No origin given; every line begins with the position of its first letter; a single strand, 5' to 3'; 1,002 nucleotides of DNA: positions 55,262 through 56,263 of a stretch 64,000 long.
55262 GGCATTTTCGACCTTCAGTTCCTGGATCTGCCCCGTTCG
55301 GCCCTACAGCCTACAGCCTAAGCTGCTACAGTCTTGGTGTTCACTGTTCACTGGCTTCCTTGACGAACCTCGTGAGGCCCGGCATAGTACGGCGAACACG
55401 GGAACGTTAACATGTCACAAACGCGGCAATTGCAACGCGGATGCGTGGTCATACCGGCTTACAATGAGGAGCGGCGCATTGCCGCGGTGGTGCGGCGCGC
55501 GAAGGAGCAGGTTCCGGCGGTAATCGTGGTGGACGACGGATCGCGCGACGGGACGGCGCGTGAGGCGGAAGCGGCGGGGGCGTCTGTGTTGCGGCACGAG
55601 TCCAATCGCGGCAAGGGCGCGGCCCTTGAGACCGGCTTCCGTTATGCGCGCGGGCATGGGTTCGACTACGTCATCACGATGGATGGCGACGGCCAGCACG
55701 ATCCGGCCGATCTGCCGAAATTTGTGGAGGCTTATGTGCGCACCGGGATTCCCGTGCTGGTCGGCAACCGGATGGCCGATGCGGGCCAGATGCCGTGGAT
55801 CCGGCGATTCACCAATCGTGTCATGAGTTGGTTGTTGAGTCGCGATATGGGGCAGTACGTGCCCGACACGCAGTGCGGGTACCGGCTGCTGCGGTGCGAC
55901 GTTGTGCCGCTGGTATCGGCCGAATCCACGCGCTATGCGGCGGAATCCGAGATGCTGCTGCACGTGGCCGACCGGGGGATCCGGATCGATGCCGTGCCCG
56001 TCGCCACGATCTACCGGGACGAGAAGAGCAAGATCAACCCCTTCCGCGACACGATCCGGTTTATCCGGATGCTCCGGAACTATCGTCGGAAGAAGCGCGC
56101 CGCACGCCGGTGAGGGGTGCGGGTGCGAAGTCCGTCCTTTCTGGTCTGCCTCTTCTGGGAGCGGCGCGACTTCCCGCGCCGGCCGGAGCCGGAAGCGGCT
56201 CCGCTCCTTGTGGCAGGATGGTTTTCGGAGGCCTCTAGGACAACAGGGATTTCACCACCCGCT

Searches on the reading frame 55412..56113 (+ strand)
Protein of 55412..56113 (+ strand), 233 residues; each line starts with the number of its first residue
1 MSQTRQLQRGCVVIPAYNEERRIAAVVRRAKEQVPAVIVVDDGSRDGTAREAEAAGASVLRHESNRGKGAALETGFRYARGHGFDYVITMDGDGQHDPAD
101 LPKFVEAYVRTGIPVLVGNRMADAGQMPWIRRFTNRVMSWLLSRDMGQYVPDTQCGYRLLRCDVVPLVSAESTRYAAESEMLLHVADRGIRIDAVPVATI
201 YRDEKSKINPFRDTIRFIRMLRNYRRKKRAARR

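Call 7: search_protein_families(library=pfam, proteins=[window:55412-56113:+], max_evalue=0.01)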
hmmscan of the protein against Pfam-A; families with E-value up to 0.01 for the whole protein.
window:55412-56113:+ (233 aa): 6 families
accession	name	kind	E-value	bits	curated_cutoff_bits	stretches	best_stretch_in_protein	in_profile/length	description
PF00535.33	Glycos_transf_2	-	6.8e-30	104.6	23.3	1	11-164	1-163/168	Glycosyl transferase family 2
PF13641.12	Glyco_tranf_2_3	-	5.4e-05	23.8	27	1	12-104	5-107/230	Glycosyltransferase like family 2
PF12804.13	NTP_transf_3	-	0.00024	21.8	27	1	18-132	22-135/160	MobA-like NTP transferase domain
PF10111.15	Glyco_tranf_2_2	-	0.00039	20.4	27.3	1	12-98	2-96/276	Glycosyltransferase like family 2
PF04028.18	DUF374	-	0.0026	17.7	26.8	1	44-92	15-64/69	Domain of unknown function (DUF374)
PF13704.12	Glyco_tranf_2_4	-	0.0062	17.4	27.5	0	18-93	2-81/98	Glycosyl transferase family 2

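Call 15: find_encoding_contigs(protein=window:55412-56113:+, flank=10000, max_places=10)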
Protein window:55412-56113:+ (233 aa): 7 contigs read that carry it; 5 places shown.
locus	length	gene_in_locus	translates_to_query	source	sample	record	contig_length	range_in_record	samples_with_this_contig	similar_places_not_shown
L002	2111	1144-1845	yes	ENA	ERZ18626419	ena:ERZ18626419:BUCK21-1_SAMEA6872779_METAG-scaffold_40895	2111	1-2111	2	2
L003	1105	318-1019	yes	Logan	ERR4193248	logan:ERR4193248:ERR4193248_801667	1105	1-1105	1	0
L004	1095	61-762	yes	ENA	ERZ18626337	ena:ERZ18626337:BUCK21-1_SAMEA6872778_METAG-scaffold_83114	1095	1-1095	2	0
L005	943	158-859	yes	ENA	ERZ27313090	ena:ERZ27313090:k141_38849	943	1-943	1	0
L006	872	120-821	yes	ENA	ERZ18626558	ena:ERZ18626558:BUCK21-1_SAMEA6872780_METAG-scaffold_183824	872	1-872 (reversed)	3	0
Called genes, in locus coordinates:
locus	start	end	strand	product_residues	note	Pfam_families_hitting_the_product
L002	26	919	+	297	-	PF03279:Lip_A_acyltrans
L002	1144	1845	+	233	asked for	PF00535:Glycos_transf_2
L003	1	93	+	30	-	?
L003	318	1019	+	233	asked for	PF00535:Glycos_transf_2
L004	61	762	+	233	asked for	PF00535:Glycos_transf_2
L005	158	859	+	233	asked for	PF00535:Glycos_transf_2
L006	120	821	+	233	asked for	PF00535:Glycos_transf_2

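Call 44: find_homologous_proteins(query=window:55412-56113:+, max_evalue=1e-30)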
Query window:55412-56113:+ (233 aa): 3624 proteins with E <= 1e-30 among 8000 candidates; the best 120 are listed.
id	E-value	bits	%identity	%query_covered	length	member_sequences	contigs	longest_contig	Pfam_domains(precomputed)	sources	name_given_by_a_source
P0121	6.1e-151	518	100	100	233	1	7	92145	PF00535.33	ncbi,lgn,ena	-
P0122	3.9e-140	483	93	100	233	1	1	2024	PF00535.33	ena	-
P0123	1.1e-129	449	85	95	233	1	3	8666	PF13641.13,PF00535.33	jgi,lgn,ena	-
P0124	2.2e-126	438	84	95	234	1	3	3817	PF00535.33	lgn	-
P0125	3.8e-125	434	84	100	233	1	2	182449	PF00535.33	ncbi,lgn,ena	-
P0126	1.1e-121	423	80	100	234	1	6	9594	PF00535.33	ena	-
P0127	4.9e-114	398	76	95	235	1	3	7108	PF00535.33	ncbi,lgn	-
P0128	7.9e-114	397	76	100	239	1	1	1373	PF00535.33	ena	-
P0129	9.7e-111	387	77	93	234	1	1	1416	PF13641.13,PF00535.33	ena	-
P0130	1.1e-109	383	77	95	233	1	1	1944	PF00535.33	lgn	-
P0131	3.9e-107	375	73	94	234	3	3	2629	PF00535.33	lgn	-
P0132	6.8e-106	371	71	95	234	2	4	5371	PF13641.13,PF00535.33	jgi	jgi:glycosyltransferase involved in cell wall biosynthesis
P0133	2.3e-104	366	72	94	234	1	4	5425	PF00535.33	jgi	jgi:glycosyltransferase involved in cell wall biosynthesis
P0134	3.3e-104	365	72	95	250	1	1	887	PF00535.33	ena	-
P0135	5.2e-104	365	72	99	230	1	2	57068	PF00535.33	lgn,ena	-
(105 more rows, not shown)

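Call 45: find_encoding_contigs(protein=P0125, flank=10000, max_places=3)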
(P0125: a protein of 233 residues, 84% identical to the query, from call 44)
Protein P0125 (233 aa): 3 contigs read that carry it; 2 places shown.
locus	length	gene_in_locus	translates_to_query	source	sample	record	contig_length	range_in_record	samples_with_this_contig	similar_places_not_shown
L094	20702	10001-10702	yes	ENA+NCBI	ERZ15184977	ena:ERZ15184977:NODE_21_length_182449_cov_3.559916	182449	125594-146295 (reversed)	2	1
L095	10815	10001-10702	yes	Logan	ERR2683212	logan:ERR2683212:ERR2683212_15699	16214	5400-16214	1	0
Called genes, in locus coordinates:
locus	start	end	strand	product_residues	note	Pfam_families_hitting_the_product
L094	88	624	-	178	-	PF00691:OmpA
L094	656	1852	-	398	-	PF00930:DPPIV_N (faint), PF10647:Gmad1 (faint), PF26550:Tricorn_2nd, PF26549:Tricorn_N (weak), PF07676:PD40, PF26549:Tricorn_N, PF07676:PD40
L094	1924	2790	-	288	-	PF13103:TonB_2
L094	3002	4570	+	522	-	PF01875:Memo, PF01871:AMMECR1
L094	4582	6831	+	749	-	PF01564:Spermine_synth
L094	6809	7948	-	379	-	PF04055:Radical_SAM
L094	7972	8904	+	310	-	PF04055:Radical_SAM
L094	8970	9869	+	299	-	PF03279:Lip_A_acyltrans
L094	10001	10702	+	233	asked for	PF00535:Glycos_transf_2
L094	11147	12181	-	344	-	-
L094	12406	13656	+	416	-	PF19658:DUF6161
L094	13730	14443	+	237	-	PF10881:DUF2726, PF01396:Zn_ribbon_Top1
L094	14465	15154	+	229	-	-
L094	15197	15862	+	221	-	-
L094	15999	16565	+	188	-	-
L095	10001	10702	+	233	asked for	PF00535:Glycos_transf_2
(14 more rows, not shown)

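Call 46: find_encoding_contigs(protein=P0122, flank=10000, max_places=3)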
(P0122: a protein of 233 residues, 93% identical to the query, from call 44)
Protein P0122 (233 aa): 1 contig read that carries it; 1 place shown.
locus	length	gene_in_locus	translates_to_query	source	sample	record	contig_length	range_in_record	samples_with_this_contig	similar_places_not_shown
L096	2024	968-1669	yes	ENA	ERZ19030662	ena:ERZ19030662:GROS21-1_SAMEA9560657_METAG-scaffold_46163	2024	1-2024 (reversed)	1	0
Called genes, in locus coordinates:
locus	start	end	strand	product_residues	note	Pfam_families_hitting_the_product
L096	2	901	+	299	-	?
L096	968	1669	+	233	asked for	PF00535:Glycos_transf_2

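Call 47: find_encoding_contigs(protein=P0123, flank=10000, max_places=3)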
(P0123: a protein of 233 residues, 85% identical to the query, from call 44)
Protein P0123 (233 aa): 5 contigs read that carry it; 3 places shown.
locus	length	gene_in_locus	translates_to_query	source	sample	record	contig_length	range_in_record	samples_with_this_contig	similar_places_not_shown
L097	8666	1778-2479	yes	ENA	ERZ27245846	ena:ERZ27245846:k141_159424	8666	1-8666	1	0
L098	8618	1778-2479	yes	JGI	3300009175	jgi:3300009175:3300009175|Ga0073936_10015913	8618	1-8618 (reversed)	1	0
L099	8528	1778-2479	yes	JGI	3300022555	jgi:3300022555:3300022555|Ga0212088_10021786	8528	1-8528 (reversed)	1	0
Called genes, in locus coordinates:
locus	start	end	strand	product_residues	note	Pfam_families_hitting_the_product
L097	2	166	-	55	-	?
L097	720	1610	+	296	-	PF03279:Lip_A_acyltrans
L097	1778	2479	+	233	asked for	PF13641:Glyco_tranf_2_3 (weak), PF00535:Glycos_transf_2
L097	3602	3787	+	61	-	-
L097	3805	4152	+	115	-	-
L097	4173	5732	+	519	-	PF00005:ABC_tran, PF02463:SMC_N (faint), PF13175:AAA_15 (faint), PF13476:AAA_23 (faint), PF13555:AAA_29 (faint), PF13304:AAA_21 (weak), PF12848:ABC_tran_Xtn, PF00005:ABC_tran, +3 more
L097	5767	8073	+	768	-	PF00933:Glyco_hydro_3, PF01915:Glyco_hydro_3_C, PF14310:Fn3-like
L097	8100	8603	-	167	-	-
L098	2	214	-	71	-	?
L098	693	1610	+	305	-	PF03279:Lip_A_acyltrans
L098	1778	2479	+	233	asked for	PF13641:Glyco_tranf_2_3 (weak), PF00535:Glycos_transf_2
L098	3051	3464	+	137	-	-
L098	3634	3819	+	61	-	-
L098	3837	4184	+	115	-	-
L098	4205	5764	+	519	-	PF00005:ABC_tran, PF02463:SMC_N (faint), PF13175:AAA_15 (faint), PF13476:AAA_23 (faint), PF13555:AAA_29 (faint), PF13304:AAA_21 (weak), PF12848:ABC_tran_Xtn, PF00005:ABC_tran, +3 more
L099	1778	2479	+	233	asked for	PF13641:Glyco_tranf_2_3 (weak), PF00535:Glycos_transf_2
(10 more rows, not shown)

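Call 53: find_encoding_contigs(protein=P0252, flank=10000, max_places=4)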
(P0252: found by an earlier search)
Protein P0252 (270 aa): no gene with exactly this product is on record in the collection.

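Call 66: find_encoding_contigs(protein=P0263, flank=10000, max_places=10)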
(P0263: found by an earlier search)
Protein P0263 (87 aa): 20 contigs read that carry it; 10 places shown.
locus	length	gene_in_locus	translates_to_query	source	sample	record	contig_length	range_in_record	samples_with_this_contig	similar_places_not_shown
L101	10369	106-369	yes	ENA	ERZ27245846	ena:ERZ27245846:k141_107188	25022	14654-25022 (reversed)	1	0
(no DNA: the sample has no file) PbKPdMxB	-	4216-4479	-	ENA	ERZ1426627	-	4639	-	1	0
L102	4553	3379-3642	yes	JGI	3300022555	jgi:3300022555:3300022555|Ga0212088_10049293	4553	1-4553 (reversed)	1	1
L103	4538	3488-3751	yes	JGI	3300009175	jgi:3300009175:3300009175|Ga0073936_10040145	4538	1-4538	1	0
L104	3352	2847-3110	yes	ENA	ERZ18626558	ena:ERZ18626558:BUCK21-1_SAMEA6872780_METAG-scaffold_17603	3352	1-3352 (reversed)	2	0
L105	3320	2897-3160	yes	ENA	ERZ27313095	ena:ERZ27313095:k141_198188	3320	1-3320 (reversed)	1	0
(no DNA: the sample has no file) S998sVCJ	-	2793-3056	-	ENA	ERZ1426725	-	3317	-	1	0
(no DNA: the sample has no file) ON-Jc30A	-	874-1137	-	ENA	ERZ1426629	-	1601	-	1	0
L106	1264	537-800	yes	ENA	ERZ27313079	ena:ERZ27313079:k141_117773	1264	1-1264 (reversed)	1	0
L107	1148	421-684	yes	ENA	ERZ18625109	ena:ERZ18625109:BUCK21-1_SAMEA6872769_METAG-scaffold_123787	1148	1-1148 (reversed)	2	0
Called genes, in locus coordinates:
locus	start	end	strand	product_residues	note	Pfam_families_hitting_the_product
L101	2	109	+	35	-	?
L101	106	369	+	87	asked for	-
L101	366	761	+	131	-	-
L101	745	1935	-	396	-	-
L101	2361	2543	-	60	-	-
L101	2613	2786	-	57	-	-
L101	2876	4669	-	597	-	PF08238:Sel1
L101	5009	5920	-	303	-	-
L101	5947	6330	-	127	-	-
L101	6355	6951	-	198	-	-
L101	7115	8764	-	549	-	PF13481:AAA_25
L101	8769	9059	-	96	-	-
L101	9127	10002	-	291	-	-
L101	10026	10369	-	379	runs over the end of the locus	PF00589:Phage_integrase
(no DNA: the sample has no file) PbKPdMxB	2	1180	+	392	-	?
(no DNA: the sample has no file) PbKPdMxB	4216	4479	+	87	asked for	-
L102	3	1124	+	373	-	?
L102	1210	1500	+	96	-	-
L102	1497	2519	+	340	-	-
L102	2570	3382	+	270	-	PF00656:Peptidase_C14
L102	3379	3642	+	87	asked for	-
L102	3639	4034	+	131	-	-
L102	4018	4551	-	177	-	?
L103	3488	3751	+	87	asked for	-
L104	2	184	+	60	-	?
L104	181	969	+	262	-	-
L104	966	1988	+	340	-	PF25852:DUF6242_C (faint), PF24316:Tli3 (faint), PF02012:BNR (faint), PF15899:BNR_6 (faint), PF15902:Sortilin-Vps10 (weak)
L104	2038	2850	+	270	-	PF00656:Peptidase_C14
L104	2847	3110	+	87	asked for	-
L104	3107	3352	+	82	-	?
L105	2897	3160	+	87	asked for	-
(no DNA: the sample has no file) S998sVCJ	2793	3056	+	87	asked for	-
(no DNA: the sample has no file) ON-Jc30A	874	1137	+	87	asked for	-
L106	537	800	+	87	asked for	-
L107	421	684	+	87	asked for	-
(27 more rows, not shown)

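Call 68: search_protein_families(library=pfam, proteins=[L101:745-1935:-, L102:3-1124:+, L102:1210-1500:+, L102:1497-2519:+, L104:181-969:+, L101:366-761:+, L101:7115-8764:-, L101:9127-10002:-, L101:10026-10367:-, L101:5009-5920:-], max_evalue=0.01)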
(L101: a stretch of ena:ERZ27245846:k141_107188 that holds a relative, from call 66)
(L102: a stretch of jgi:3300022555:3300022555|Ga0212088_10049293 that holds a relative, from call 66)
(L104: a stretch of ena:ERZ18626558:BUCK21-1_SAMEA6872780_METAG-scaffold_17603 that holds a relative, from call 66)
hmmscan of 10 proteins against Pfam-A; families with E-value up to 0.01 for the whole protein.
L101:745-1935:- (396 aa): 3 families
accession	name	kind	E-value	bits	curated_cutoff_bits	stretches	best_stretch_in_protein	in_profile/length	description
PF13102.12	Phage_int_SAM_5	-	5.2e-05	24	22.3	1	128-193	25-92/98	Phage integrase SAM-like domain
PF00589.27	Phage_integrase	-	5.6e-05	23.4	27.1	1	213-350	6-131/172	Phage integrase family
PF02899.23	Phage_int_SAM_1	-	0.0003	21.4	22.3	1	113-186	3-82/83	Phage integrase, N-terminal SAM-like domain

L102:3-1124:+ (373 aa): 1 family
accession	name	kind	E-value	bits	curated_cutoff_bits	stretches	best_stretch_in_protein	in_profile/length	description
PF00271.37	Helicase_C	-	2.1e-13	50.9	23.5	1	67-162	14-108/110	Helicase conserved C-terminal domain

L102:1210-1500:+ (96 aa): 0 families

L102:1497-2519:+ (340 aa): 5 families
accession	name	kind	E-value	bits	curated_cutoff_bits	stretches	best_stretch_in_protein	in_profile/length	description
PF15899.11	BNR_6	-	3.6e-15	54.8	27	0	296-308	1-13/14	BNR-Asp box repeat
PF15902.12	Sortilin-Vps10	-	1.4e-11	44.3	33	2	123-229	3-112/446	Sortilin, neurotensin receptor 3,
PF02012.26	BNR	-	2.3e-09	36.2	27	0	257-267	1-11/12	BNR/Asp-box repeat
PF24316.1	Tli3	-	2.4e-05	25.1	27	0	247-297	79-126/129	T6SS Tli3 immunity protein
PF19755.4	DUF6242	-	0.00078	19.8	29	0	251-306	159-217/217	Domain of unknown function (DUF6242)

L104:181-969:+ (262 aa): 0 families

L101:366-761:+ (131 aa): 1 family
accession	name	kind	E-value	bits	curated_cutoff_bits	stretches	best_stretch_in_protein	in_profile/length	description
PF09056.16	Phospholip_A2_3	-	0.0012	19.9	29.4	1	44-85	16-55/110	Prokaryotic phospholipase A2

L101:7115-8764:- (549 aa): 1 family
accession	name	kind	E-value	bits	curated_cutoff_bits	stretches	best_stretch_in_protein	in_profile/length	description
PF13481.12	AAA_25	-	1e-31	110.6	27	1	217-384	16-194/195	AAA domain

L101:9127-10002:- (291 aa): 0 families

L101:10026-10367:- (113 aa): 1 family
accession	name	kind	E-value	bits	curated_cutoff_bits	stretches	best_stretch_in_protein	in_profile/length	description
PF00589.27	Phage_integrase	-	1.2e-11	45.1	27.1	1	46-97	118-169/172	Phage integrase family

L101:5009-5920:- (303 aa): 0 families

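Call 69: search_protein_families(library=phrogs, proteins=[L101:745-1935:-, L102:3-1124:+, L102:1210-1500:+, L102:1497-2519:+, L104:181-969:+, L101:366-761:+, L101:7115-8764:-, L101:9127-10002:-, L101:10026-10367:-, L101:5009-5920:-], max_evalue=0.01)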
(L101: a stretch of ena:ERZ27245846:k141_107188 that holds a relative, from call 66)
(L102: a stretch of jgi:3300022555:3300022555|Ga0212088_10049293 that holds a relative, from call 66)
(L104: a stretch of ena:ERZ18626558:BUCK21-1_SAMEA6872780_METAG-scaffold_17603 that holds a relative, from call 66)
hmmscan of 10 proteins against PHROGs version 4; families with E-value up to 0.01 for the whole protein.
L101:745-1935:- (396 aa): 3 families
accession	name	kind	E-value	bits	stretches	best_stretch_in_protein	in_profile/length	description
phrog_1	-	integration and excision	5.8e-33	116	1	14-363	117-436/611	integrase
phrog_216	-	integration and excision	2.1e-12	47.8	1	166-336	12-171/301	integrase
phrog_37709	-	unknown function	0.00073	20.5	1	168-273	20-114/116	-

L102:3-1124:+ (373 aa): 3 families
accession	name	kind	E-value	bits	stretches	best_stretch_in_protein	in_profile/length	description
phrog_16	-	DNA, RNA and nucleotide metabolism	7.3e-38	131.4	1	8-243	440-653/986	DNA helicase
phrog_9690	-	DNA, RNA and nucleotide metabolism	7.5e-10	39.3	1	56-162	146-255/306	DNA helicase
phrog_16694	-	unknown function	2.3e-09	36.8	1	62-163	552-660/1010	-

L102:1210-1500:+ (96 aa): 0 families

L102:1497-2519:+ (340 aa): 1 family
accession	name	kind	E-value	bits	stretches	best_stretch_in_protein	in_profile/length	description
phrog_11404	-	unknown function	0.0028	18.9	0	153-176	12-34/63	-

L104:181-969:+ (262 aa): 1 family
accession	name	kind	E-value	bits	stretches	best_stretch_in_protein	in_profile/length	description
phrog_16348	-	unknown function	0.00085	18.7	1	42-79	180-214/818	-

L101:366-761:+ (131 aa): 0 families

L101:7115-8764:- (549 aa): 7 families
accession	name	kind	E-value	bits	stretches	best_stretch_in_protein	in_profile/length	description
phrog_2597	-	DNA, RNA and nucleotide metabolism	8.6e-57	194.2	1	211-408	344-542/747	DNA primase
phrog_906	-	DNA, RNA and nucleotide metabolism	3.2e-21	76.8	1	196-387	491-680/872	DNA polymerase/primase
phrog_3123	-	unknown function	1.1e-14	55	1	215-400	322-526/583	-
phrog_1284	-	unknown function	8.1e-13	49.4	1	227-352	28-149/306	-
phrog_2850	-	unknown function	6.5e-09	36.2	1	226-382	150-309/465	-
phrog_239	-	DNA, RNA and nucleotide metabolism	2.6e-07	31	1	303-409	440-552/801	DNA primase/helicase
phrog_3228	-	DNA, RNA and nucleotide metabolism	0.0031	16.9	1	227-389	367-537/766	replicative helicase-primase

L101:9127-10002:- (291 aa): 0 families

L101:10026-10367:- (113 aa): 6 families
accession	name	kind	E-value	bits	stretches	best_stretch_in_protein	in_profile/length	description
phrog_216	-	integration and excision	2.5e-13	50.8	1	3-109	146-237/301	integrase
phrog_1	-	integration and excision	4.6e-13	50.3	1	44-108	387-447/611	integrase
phrog_7685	-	integration and excision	9e-05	23.1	1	43-110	166-237/240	integrase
phrog_24775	-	unknown function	0.00073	20.6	1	36-103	7-76/101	-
phrog_7269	-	integration and excision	0.0078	17.1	0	47-107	20-80/89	integrase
phrog_35951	-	unknown function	0.0091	17.4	0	41-101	7-67/97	-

L101:5009-5920:- (303 aa): 0 families
